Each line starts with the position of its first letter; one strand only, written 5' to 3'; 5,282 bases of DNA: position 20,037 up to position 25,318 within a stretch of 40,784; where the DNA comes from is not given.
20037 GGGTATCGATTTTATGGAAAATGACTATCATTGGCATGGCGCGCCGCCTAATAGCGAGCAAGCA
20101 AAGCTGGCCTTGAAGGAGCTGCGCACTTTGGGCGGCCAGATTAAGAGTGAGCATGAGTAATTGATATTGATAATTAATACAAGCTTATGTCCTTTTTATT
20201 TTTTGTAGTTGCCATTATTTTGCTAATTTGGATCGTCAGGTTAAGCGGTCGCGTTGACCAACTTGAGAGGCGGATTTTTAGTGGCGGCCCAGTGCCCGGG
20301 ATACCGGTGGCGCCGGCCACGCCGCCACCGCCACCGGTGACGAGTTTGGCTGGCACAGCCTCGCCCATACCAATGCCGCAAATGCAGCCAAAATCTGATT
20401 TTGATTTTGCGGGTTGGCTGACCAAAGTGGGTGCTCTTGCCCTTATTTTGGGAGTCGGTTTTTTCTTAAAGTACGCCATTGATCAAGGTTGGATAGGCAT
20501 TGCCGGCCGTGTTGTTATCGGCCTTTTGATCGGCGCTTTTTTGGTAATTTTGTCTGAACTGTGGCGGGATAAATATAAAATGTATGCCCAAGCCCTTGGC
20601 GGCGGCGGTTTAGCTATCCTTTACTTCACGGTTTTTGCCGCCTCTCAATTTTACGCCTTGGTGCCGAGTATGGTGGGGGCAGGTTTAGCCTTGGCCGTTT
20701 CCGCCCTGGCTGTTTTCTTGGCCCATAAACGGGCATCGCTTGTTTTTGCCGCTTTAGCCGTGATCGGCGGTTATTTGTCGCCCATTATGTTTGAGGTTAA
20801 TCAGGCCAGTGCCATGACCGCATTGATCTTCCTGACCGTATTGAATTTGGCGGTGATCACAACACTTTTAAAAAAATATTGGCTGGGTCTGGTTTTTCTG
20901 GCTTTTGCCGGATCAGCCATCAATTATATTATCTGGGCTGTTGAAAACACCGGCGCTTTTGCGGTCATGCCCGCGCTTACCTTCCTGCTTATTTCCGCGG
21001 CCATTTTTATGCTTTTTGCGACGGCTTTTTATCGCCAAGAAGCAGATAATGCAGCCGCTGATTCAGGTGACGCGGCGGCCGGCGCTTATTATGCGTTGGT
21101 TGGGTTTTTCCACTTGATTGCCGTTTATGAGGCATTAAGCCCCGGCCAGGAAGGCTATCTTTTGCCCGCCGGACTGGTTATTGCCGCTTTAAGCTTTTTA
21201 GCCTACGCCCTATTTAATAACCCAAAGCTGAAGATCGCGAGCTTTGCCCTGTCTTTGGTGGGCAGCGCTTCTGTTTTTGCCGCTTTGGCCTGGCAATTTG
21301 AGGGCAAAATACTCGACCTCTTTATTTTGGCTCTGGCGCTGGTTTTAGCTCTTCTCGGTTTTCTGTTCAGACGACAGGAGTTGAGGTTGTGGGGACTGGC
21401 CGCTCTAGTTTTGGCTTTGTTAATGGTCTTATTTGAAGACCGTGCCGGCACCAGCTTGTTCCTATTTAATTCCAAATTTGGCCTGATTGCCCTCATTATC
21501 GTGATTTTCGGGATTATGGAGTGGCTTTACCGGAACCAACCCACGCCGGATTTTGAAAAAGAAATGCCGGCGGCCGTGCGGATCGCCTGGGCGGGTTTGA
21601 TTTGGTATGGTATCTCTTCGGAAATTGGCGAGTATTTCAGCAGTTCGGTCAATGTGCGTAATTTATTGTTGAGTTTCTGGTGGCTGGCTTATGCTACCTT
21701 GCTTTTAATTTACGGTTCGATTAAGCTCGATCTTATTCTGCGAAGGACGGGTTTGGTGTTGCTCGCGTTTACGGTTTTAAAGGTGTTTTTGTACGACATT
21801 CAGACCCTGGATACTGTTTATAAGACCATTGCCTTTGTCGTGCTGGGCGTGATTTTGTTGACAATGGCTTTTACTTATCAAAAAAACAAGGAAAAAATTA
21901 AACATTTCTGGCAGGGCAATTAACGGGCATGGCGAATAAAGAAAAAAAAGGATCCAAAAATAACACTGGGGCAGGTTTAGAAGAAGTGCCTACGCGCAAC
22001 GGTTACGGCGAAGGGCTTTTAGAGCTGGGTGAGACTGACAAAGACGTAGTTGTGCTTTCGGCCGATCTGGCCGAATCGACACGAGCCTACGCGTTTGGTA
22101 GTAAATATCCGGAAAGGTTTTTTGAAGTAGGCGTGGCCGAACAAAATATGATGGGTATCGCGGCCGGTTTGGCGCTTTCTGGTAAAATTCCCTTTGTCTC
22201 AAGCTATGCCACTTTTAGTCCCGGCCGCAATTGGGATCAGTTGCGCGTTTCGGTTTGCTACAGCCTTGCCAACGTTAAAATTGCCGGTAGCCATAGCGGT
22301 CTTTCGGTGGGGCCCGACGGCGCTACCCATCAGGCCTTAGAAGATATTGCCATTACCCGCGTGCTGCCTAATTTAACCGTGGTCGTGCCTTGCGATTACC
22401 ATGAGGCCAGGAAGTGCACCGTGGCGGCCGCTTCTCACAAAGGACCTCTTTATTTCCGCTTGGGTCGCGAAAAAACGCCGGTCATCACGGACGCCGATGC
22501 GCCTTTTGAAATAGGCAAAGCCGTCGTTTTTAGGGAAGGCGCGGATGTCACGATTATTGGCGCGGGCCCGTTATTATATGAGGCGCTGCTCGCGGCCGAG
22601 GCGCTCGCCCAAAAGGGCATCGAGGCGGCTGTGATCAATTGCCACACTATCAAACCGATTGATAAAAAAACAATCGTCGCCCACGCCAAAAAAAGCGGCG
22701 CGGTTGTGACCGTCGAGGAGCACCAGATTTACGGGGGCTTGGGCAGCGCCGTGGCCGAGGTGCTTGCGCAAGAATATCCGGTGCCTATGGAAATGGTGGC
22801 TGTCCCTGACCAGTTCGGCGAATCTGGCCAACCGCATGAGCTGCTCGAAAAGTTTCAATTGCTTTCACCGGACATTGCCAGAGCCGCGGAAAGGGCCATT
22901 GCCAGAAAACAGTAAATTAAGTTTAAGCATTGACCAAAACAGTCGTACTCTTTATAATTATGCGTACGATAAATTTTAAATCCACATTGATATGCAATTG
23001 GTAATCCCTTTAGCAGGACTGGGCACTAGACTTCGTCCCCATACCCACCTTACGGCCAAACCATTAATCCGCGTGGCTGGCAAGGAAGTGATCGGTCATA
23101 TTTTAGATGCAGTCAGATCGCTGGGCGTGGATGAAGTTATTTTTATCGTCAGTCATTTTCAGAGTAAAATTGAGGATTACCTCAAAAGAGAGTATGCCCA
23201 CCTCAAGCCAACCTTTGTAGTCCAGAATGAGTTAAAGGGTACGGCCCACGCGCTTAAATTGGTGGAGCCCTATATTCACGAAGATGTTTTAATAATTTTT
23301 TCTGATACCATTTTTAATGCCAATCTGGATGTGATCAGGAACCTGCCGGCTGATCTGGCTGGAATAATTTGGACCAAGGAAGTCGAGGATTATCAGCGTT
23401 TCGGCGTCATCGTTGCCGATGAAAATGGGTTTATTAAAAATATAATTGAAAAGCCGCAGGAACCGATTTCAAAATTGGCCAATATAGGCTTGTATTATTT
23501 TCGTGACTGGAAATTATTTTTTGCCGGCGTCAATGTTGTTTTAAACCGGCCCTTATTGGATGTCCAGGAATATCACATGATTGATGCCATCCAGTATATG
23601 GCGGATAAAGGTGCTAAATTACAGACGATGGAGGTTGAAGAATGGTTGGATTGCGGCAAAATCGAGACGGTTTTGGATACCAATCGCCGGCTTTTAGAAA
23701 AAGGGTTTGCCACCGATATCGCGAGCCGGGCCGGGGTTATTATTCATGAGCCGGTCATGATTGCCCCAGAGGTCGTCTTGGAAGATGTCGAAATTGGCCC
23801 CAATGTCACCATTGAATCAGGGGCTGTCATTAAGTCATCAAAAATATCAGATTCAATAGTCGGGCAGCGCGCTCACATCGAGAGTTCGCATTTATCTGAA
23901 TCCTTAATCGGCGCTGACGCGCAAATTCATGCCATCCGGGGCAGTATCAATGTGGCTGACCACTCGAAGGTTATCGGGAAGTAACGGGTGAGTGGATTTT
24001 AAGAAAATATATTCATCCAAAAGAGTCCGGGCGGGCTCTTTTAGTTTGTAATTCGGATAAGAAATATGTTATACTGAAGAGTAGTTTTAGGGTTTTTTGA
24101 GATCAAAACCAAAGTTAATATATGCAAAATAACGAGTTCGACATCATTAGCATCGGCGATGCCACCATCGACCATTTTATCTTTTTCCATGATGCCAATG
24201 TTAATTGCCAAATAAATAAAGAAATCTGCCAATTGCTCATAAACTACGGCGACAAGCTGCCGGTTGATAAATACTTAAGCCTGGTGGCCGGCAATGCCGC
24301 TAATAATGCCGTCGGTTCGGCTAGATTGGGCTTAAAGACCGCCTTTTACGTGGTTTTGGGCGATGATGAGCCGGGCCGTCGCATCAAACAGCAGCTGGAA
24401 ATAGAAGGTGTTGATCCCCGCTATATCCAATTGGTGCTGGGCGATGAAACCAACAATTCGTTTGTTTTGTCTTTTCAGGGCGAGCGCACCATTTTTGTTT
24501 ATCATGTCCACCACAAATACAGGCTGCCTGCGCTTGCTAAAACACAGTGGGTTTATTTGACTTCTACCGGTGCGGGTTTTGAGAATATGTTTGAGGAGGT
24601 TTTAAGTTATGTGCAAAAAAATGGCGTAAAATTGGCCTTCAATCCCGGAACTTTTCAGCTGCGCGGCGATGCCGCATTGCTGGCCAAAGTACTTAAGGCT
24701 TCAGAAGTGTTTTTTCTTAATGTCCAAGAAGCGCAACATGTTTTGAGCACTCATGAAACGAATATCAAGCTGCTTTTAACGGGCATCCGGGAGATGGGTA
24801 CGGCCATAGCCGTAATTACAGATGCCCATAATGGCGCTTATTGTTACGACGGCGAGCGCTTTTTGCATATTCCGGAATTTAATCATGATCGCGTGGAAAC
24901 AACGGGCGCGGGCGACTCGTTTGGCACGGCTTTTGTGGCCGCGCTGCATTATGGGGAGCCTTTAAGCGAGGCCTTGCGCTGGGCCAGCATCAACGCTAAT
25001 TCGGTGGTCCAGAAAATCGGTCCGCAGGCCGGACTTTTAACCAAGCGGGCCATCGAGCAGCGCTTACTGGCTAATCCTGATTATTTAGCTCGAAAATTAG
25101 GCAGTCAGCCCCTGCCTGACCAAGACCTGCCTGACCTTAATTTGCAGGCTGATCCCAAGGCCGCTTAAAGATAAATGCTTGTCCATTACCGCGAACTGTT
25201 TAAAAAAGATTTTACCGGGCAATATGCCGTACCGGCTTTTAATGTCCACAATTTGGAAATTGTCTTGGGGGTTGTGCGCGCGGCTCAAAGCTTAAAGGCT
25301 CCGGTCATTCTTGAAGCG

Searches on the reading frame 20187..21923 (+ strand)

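Call 36: search_protein_families(library=pfam, proteins=[window:20187-21923:+], max_evalue=0.001)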
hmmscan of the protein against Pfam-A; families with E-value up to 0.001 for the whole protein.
window:20187-21923:+ (578 aa): 1 family
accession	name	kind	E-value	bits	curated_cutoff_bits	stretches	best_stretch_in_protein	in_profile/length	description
PF10101.14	DUF2339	-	8e-59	200.5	33.6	2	77-456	4-381/659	Predicted membrane protein (DUF2339)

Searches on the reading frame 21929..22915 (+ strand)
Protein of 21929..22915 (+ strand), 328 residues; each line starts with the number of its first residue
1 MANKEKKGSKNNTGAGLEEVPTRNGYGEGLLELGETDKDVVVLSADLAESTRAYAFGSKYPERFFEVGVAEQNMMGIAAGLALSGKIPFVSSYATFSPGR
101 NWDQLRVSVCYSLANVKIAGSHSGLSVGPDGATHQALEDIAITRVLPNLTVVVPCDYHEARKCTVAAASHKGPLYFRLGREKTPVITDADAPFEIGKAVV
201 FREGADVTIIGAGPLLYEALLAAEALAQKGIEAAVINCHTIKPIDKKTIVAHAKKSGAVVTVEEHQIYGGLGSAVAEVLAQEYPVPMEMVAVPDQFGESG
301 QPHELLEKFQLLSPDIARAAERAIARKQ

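Call 36: search_protein_families(library=pfam, proteins=[window:21929-22915:+], max_evalue=0.001)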
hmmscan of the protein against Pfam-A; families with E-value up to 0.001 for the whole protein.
window:21929-22915:+ (328 aa): 4 families
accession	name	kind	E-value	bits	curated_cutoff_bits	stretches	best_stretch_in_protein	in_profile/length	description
PF02779.29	Transket_pyr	-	2.8e-42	144.7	27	1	19-183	2-172/174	Transketolase, pyrimidine binding domain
PF02780.25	Transketolase_C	-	4.1e-33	114.4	25.9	1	196-313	1-121/124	Transketolase, C-terminal domain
PF22613.1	Transketolase_C_1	-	3.8e-05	24.3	27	1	203-311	10-112/113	Transketolase-like TK C-terminal domain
PF17147.9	PFOR_II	-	0.00026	21.7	27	1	205-285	1-81/102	Pyruvate:ferredoxin oxidoreductase core domain II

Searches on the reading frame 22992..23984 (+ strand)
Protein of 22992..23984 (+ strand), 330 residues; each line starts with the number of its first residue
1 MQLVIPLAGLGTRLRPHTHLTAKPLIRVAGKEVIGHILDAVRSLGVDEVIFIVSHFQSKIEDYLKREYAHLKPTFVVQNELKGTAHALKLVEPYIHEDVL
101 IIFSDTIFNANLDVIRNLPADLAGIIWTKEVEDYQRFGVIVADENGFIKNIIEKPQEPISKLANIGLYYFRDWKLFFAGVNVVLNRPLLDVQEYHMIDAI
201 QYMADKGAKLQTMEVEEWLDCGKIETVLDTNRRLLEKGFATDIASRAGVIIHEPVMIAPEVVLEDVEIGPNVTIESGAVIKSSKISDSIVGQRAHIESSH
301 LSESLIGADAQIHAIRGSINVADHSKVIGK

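Call 36: search_protein_families(library=pfam, proteins=[window:22992-23984:+], max_evalue=0.001)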
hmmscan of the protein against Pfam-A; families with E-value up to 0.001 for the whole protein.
window:22992-23984:+ (330 aa): 3 families
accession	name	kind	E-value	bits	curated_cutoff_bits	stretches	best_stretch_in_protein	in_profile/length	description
PF00483.29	NTP_transferase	-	6.8e-32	111.4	21.2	1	8-235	7-243/245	Nucleotidyl transferase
PF00132.30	Hexapep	-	2.3e-07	30.7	27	1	248-281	1-35/36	Bacterial transferase hexapeptide (six repeats)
PF12804.13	NTP_transf_3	-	6.6e-07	30.1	27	1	5-108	3-98/160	MobA-like NTP transferase domain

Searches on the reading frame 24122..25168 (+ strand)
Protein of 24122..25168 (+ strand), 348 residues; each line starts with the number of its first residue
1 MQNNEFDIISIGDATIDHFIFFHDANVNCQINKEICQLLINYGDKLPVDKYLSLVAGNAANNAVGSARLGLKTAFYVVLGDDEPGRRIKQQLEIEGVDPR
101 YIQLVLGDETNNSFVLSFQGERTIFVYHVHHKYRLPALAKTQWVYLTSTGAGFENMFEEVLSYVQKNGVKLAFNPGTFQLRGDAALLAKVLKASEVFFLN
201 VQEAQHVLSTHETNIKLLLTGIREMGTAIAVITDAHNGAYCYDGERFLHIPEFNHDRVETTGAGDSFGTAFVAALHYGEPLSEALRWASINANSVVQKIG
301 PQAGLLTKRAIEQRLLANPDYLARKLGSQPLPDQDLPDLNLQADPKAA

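Call 36: search_protein_families(library=pfam, proteins=[window:24122-25168:+], max_evalue=0.001)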
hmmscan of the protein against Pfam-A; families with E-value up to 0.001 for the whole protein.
window:24122-25168:+ (348 aa): 2 families
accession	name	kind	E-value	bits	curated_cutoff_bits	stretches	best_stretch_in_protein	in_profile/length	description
PF00294.29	PfkB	-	2.4e-34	119.5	25.8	1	36-305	21-299/302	pfkB family carbohydrate kinase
PF08543.17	Phos_pyr_kin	-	1.3e-06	28.5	27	1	185-290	111-226/246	Phosphomethylpyrimidine kinase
